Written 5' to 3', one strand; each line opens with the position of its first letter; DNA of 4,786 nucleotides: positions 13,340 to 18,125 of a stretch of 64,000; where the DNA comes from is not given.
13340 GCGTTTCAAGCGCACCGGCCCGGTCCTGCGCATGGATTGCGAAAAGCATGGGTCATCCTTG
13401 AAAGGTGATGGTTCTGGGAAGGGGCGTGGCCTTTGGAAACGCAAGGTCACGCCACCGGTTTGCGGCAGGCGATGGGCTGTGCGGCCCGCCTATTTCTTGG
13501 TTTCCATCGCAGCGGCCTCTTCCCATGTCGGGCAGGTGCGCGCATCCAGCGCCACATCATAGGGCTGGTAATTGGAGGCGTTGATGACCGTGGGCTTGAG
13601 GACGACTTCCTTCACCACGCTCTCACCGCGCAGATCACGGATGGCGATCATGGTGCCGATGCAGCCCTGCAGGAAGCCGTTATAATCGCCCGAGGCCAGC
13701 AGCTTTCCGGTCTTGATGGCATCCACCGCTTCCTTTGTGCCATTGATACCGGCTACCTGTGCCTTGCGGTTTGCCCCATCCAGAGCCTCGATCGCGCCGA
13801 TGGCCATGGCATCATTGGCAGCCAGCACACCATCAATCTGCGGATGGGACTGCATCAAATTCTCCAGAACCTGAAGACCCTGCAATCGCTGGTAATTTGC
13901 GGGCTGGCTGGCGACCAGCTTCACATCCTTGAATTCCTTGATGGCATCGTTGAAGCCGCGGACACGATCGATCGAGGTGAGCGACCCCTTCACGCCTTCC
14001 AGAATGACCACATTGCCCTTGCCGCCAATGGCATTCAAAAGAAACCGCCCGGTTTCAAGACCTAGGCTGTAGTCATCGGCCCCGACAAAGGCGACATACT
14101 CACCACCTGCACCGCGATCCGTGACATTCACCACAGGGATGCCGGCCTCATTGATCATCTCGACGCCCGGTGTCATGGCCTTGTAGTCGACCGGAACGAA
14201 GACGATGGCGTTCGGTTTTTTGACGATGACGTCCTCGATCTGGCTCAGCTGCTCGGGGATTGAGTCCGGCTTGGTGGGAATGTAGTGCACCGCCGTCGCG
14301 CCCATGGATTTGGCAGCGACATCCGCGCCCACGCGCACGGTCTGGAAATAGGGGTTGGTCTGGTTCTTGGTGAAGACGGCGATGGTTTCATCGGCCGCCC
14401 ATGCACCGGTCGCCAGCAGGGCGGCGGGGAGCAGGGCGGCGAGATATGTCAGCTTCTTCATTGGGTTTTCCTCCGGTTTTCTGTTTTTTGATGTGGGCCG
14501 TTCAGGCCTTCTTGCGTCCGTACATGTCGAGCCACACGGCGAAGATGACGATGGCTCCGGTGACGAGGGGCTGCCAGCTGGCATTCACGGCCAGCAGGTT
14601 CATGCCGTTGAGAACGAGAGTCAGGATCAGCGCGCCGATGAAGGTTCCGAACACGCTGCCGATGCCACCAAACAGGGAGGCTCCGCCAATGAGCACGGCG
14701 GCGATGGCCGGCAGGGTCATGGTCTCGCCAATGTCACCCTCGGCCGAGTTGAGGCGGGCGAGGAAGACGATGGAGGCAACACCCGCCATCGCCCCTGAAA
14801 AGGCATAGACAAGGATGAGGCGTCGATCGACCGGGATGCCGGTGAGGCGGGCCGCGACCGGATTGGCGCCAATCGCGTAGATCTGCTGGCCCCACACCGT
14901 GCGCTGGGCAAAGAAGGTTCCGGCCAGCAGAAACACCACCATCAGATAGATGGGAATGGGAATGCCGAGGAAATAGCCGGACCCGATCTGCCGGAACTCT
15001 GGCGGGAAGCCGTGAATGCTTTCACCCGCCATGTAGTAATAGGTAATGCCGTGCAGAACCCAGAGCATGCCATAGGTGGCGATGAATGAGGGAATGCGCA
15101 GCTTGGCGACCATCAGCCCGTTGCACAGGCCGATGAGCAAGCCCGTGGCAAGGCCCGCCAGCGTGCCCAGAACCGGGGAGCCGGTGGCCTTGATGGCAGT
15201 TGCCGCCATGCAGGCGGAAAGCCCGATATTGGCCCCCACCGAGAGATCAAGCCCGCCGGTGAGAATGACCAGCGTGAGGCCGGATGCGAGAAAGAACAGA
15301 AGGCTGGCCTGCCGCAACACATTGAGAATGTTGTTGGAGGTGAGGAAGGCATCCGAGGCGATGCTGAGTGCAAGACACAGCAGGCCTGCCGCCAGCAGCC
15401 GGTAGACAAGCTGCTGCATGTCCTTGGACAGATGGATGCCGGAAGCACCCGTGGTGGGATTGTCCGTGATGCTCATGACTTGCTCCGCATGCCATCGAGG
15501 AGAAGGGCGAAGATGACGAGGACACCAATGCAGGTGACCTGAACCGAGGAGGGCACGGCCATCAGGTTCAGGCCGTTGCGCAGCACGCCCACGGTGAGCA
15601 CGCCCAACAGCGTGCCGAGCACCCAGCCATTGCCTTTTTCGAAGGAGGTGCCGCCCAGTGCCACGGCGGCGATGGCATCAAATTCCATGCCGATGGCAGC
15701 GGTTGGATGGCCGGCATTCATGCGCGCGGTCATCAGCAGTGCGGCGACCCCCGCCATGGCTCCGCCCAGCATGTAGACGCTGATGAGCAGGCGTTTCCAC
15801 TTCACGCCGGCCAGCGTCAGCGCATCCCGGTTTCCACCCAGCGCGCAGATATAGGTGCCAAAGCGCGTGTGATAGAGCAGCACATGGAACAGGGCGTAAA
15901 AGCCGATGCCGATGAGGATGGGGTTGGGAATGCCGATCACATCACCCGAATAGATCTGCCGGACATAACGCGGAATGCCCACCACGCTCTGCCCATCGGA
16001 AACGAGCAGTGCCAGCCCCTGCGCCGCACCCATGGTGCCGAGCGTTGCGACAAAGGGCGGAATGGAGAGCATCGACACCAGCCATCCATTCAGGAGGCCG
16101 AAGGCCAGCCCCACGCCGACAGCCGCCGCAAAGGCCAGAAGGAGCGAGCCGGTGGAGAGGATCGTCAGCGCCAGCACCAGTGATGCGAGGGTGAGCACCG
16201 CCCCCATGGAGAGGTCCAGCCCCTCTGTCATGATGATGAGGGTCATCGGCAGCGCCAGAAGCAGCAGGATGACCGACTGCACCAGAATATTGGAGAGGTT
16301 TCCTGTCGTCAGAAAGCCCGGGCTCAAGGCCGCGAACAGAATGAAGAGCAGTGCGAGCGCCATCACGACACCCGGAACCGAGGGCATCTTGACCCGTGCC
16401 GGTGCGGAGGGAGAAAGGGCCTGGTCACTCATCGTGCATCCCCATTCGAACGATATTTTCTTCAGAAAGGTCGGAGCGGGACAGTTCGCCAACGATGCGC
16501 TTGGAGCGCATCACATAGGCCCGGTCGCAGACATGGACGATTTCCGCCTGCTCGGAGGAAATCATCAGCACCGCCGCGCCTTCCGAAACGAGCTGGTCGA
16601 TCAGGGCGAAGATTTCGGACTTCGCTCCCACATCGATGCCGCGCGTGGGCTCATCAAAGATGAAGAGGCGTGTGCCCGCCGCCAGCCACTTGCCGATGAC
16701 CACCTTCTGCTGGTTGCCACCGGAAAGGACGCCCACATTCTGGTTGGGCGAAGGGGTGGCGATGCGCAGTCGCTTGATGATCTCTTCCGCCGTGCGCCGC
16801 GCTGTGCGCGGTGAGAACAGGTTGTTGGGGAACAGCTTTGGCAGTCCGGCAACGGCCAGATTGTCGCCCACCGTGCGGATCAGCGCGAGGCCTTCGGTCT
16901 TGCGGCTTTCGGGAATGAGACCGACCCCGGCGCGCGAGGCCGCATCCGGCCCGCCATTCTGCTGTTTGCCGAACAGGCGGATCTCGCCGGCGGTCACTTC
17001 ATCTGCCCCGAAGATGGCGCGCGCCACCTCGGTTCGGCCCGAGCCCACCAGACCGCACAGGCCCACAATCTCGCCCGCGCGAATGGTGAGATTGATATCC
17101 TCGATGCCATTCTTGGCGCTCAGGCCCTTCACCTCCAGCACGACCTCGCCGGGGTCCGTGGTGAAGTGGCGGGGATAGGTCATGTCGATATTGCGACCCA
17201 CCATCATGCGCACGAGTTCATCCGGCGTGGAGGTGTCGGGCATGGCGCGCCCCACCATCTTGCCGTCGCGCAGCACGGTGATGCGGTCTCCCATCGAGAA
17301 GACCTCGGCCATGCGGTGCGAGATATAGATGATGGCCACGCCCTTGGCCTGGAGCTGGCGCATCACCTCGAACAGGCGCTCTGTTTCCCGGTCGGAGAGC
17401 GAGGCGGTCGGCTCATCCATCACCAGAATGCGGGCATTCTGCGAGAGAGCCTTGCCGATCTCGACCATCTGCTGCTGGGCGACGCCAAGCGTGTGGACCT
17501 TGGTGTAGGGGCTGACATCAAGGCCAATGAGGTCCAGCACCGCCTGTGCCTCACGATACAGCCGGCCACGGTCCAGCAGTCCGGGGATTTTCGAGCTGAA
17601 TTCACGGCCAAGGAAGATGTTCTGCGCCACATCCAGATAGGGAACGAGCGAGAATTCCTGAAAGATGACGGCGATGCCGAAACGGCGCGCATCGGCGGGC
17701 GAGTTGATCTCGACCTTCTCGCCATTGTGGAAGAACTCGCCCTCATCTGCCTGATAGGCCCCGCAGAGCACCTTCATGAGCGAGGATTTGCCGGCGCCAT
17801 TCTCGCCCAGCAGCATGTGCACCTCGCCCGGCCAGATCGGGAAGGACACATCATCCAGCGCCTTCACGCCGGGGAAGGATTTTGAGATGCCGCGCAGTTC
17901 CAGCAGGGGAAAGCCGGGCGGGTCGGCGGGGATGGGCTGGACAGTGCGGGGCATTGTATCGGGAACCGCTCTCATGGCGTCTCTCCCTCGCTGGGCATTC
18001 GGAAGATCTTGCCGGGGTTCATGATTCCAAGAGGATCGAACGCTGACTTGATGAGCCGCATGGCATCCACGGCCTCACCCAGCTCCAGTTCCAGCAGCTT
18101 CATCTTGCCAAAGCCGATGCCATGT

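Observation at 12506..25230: Twelve-gene co-directional locus joining the hydroxyquinol lower pathway to an ATZ/TRZ-type aminohydrolase and a sugar-type ABC importer, with no ring hydroxylase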

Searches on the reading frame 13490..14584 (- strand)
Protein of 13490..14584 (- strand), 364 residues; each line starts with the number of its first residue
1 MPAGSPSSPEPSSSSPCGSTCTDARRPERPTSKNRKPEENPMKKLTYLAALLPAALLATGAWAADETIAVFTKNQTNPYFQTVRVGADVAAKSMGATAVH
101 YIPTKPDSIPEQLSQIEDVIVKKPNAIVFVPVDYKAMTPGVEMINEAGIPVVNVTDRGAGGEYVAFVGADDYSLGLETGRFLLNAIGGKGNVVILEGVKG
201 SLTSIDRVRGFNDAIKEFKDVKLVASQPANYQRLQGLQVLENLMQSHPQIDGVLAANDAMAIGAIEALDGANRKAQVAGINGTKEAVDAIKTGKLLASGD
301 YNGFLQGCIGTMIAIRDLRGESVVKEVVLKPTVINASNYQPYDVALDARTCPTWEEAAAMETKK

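Call 3: search_protein_families(library=pfam, proteins=[window:13490-14584:-])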
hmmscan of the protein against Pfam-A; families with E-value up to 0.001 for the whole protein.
window:13490-14584:- (364 aa): 3 families
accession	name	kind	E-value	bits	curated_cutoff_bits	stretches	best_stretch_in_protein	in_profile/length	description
PF13407.12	Peripla_BP_4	-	1.7e-53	182.3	35.1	1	68-321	1-257/258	Periplasmic binding protein domain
PF00532.27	Peripla_BP_1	-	1.6e-20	74.2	22.2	1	67-284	3-217/281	Periplasmic binding proteins and sugar binding domain of LacI family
PF13377.12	Peripla_BP_3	-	0.00017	22.1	26.5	0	197-273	19-99/167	Periplasmic binding protein-like domain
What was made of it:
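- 13490..14461 (-): Periplasmic substrate-binding protein, ribose-binding-protein fold with an altered pocket. PF13407 (call 3).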

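Call 4: search_protein_families(library=ncbifam, proteins=[window:13490-14584:-])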
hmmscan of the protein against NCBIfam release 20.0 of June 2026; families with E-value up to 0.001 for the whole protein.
window:13490-14584:- (364 aa): 23 families
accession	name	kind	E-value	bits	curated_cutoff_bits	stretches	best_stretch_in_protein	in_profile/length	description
NF007936.0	PRK10653.1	equivalog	8.8e-50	169.7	337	1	42-329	3-288/295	ribose ABC transporter substrate-binding protein RbsB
NF007254.0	PRK09701.1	equivalog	1.9e-39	135.7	335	1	44-304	4-273/311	D-allose transporter substrate-binding protein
NF041827.1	YtfQ_transport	equivalog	3.1e-22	78.9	510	1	112-291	70-260/320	galactofuranose ABC transporter, galactofuranose-binding protein YtfQ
NF052284.1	rhzpin_SBP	equivalog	2e-18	66.6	420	1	69-314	4-252/289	rhizopine catabolism ABC transporter substrate-binding protein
TIGR02637.1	RhaS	equivalog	3.8e-16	59.2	342.25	1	68-302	1-240/302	rhamnose ABC transporter substrate-binding protein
NF008185.0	PRK10936.1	equivalog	5.4e-16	58.4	200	1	108-340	90-321/346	TMAO reductase system periplasmic protein TorT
TIGR02955.1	TMAO_TorT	equivalog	6.9e-14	51.8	310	1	110-329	44-265/295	TMAO reductase system periplasmic protein TorT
TIGR02634.1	xylF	equivalog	6.5e-13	48.9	389.55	1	108-293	39-230/302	D-xylose ABC transporter substrate-binding protein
NF040907.2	ChvE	equivalog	3.2e-10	39.8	460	1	107-280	38-236/324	multiple monosaccharide ABC transporter substrate-binding protein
NF052440.1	TransRegGNTRPSEAE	equivalog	1.1e-09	37.8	400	1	65-266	63-258/333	HTH-type transcriptional regulator GntR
NF011924.1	PRK15395.1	equivalog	1e-08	34.6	420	1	249-295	226-273/329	galactose/glucose ABC transporter substrate-binding protein MglB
NF007449.0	PRK10014.1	subfamily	1.5e-08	34.1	310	1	68-281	67-275/342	Mal regulon transcriptional regulator MalI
NF011937.0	PRK15408.1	equivalog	3e-08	32.9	384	0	216-321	180-286/340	autoinducer 2 ABC transporter substrate-binding protein LsrB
NF011563.0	PRK14987.1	equivalog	3.8e-08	32.9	433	1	62-267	60-257/331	gluconate operon transcriptional repressor GntR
NF007075.0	PRK09526.1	subfamily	5e-08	32.2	340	1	188-274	180-265/358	LacI family DNA-binding transcriptional regulator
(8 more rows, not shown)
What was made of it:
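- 13490..14461 (-): It scores 170 bits against the RbsB equivalog, below the 337-bit cutoff (call 4).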

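Call 32: search_solved_structures(query=window:13490-14584:-, max_evalue=1e-15)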
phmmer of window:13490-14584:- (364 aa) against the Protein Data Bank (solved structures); distinct sequences matched with E-value up to 1e-15: 53.
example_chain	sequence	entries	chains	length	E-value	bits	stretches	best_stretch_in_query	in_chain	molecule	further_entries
2ioy_A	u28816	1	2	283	1.3e-51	179.1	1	67-339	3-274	Periplasmic sugar-binding protein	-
4zjp_A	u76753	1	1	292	6.3e-40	140.7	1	64-327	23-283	Monosaccharide-transporting ATPase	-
5dte_A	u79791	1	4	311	6.6e-39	137.3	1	65-336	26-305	Monosaccharide-transporting ATPase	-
2gx6_A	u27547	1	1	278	5.9e-36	127.6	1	66-325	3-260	D-ribose-binding periplasmic protein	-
1dbp_A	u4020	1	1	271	9.6e-35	123.6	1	66-324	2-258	D-RIBOSE-BINDING PROTEIN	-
1urp_A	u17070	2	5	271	1.6e-34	123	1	66-324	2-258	D-RIBOSE-BINDING PROTEIN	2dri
1drj_A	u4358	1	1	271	1.4e-33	119.8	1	66-324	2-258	D-RIBOSE-BINDING PROTEIN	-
1ba2_A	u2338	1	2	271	1.7e-33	119.5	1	66-324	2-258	D-RIBOSE-BINDING PROTEIN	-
1drk_A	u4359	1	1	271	2.2e-33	119.2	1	66-324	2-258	D-RIBOSE-BINDING PROTEIN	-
4rsm_A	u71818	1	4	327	3.8e-33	118.4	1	108-338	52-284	Periplasmic binding protein/LacI transcriptional regulator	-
7e7m_A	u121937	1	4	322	2.2e-32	115.9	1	63-342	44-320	D-ribose ABC transporter substrate-binding protein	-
4rs3_A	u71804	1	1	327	2.3e-31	112.5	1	84-336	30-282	ABC transporter, carbohydrate uptake transporter-2 (CUT2) family, periplasmic sugar-bindin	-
5hko_A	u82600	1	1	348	3.3e-31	112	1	84-336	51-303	ABC transporter, carbohydrate uptake transporter-2 (CUT2) family, periplasmic sugar-bindin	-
9jwq_A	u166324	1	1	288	3.5e-31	111.9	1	68-316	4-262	MSD3-apo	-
9jwt_A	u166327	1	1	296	3.8e-31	111.8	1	68-316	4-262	MSD3-holo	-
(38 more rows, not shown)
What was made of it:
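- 13490..14461 (-): The nearest structure is 2ioy (call 32).
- The binding protein's best matches are ribose-binding proteins (calls 4, 32).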

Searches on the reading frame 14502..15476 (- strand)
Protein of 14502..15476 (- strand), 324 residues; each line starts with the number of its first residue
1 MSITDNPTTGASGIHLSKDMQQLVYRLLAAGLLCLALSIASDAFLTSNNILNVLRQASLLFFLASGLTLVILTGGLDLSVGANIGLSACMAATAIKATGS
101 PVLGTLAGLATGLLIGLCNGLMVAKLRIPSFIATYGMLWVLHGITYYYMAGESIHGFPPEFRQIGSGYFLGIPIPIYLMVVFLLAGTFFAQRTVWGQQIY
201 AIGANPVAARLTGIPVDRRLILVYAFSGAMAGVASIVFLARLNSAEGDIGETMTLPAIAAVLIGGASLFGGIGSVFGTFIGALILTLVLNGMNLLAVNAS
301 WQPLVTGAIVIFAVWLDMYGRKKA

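Call 3: search_protein_families(library=pfam, proteins=[window:14502-15476:-])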
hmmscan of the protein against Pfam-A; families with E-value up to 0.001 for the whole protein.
window:14502-15476:- (324 aa): 1 family
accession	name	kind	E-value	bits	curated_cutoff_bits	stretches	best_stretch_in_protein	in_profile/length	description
PF02653.21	BPD_transp_2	-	3.8e-43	148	26.8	1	49-314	1-269/269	Branched-chain amino acid transport system / permease component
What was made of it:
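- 14502..16432 (-): Two CUT2 permeases (15473-16432 and 14502-15476). PF02653 in both (call 3).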

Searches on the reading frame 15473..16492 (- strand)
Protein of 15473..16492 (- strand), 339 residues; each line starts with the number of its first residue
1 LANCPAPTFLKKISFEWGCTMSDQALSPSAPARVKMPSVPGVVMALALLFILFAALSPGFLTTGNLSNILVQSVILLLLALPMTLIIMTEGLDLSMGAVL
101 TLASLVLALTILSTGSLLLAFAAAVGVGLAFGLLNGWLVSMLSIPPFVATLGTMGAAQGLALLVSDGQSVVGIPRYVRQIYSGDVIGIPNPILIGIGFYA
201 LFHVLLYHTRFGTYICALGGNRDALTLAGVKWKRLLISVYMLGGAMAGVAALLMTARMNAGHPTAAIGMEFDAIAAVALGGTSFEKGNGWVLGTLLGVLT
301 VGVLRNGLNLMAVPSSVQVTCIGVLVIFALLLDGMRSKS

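Call 3: search_protein_families(library=pfam, proteins=[window:15473-16492:-])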
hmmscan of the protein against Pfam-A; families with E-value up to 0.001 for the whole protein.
window:15473-16492:- (339 aa): 1 family
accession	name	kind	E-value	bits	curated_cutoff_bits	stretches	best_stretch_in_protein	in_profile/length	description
PF02653.21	BPD_transp_2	-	9.3e-40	136.9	26.8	1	65-330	1-269/269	Branched-chain amino acid transport system / permease component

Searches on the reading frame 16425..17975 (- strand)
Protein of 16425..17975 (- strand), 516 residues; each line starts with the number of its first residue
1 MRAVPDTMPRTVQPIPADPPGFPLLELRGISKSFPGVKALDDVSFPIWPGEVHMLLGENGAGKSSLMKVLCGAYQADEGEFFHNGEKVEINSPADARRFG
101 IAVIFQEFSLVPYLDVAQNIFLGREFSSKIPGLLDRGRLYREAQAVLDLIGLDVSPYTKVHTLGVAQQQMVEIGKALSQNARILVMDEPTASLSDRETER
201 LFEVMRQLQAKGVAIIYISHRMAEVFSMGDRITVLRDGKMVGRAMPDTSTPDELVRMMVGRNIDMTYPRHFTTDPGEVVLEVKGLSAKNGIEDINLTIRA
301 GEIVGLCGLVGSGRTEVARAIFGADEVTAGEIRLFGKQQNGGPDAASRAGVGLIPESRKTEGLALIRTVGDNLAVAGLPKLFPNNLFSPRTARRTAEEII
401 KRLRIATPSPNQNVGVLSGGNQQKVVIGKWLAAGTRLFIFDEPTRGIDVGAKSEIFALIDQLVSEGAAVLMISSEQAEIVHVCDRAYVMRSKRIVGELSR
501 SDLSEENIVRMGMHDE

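Call 3: search_protein_families(library=pfam, proteins=[window:16425-17975:-])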
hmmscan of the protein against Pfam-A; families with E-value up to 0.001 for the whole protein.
window:16425-17975:- (516 aa): 4 families
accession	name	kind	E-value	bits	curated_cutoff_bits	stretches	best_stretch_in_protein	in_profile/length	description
PF00005.33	ABC_tran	-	3.4e-48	164.2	25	2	40-191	1-137/137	ABC transporter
PF13304.12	AAA_21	-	7e-08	33.3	27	0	53-70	2-19/304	AAA domain, putative AbiEii toxin, Type IV TA system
PF02463.25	SMC_N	-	3.3e-05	23.8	40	0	51-69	25-43/220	RecF/RecN/SMC N terminal domain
PF03193.22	RsgA_GTPase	-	0.0009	19.5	30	0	49-77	105-133/174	RsgA GTPase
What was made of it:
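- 16425..17975 (-): CUT2 ABC transporter ATPase with two ABC domains. PF00005 matches in two stretches (call 3).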
